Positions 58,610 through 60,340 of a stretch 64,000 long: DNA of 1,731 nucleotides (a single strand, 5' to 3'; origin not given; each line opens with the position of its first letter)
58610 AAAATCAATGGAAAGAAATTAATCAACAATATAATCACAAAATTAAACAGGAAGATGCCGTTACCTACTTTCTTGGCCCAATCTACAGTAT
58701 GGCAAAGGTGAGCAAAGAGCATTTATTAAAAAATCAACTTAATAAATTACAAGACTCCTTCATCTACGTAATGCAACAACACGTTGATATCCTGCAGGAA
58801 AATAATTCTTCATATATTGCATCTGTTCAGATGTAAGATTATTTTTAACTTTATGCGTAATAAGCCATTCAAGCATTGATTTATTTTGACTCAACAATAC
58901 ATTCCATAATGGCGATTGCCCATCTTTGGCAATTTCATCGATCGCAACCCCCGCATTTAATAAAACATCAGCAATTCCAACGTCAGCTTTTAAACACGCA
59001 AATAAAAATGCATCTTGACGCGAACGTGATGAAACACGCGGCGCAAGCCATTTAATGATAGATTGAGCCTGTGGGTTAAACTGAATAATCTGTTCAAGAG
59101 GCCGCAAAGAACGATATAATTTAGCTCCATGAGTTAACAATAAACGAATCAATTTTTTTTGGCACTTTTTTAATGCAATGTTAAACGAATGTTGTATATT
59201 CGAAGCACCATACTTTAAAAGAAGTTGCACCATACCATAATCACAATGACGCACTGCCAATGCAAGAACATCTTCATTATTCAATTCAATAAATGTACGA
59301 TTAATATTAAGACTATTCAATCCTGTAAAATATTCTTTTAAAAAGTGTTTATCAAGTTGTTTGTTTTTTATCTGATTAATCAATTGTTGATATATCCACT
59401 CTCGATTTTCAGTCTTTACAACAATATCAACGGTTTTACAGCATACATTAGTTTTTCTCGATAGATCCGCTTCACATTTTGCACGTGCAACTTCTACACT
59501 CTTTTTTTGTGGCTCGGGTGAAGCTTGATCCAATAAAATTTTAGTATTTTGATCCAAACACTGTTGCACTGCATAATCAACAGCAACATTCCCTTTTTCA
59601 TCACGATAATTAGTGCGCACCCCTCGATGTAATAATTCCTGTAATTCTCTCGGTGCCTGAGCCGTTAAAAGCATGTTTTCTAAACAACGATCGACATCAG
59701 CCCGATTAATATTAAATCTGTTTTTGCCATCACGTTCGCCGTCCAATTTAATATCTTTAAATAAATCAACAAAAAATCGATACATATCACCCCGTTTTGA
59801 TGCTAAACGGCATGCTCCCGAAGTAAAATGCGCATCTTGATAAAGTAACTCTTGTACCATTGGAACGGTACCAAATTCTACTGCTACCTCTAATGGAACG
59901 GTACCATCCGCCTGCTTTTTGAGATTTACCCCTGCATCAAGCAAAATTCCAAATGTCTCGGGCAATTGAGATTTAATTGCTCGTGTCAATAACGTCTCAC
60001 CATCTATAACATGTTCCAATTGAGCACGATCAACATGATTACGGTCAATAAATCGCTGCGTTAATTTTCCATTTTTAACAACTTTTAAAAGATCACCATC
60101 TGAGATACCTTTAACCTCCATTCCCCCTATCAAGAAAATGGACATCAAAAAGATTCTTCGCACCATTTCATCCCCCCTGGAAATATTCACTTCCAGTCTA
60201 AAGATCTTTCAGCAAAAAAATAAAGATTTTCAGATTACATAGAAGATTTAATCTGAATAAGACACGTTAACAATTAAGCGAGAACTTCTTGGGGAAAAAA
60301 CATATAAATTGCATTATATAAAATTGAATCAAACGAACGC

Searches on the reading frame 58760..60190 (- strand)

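Call 77: search_protein_families(library=pfam, proteins=[window:58760-60190:-], max_evalue=0.00001)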
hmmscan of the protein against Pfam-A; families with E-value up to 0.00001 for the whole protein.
window:58760-60190:- (476 aa): 5 families
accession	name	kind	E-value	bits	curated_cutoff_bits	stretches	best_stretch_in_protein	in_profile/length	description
PF12796.13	Ank_2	-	1.7e-17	64.2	27.3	0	37-122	4-86/90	Ankyrin repeats (3 copies)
PF13606.12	Ank_3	-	1.4e-14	53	22.3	0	423-451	1-29/30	Ankyrin repeat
PF13637.12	Ank_4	-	2.3e-10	40.9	22.7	0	397-444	3-50/50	Ankyrin repeats (many copies)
PF13857.12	Ank_5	-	2.1e-08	34.8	27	0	305-334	11-45/56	Ankyrin repeats (many copies)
PF00023.36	Ank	-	2.2e-07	31.2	21.1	0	309-330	6-27/33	Ankyrin repeat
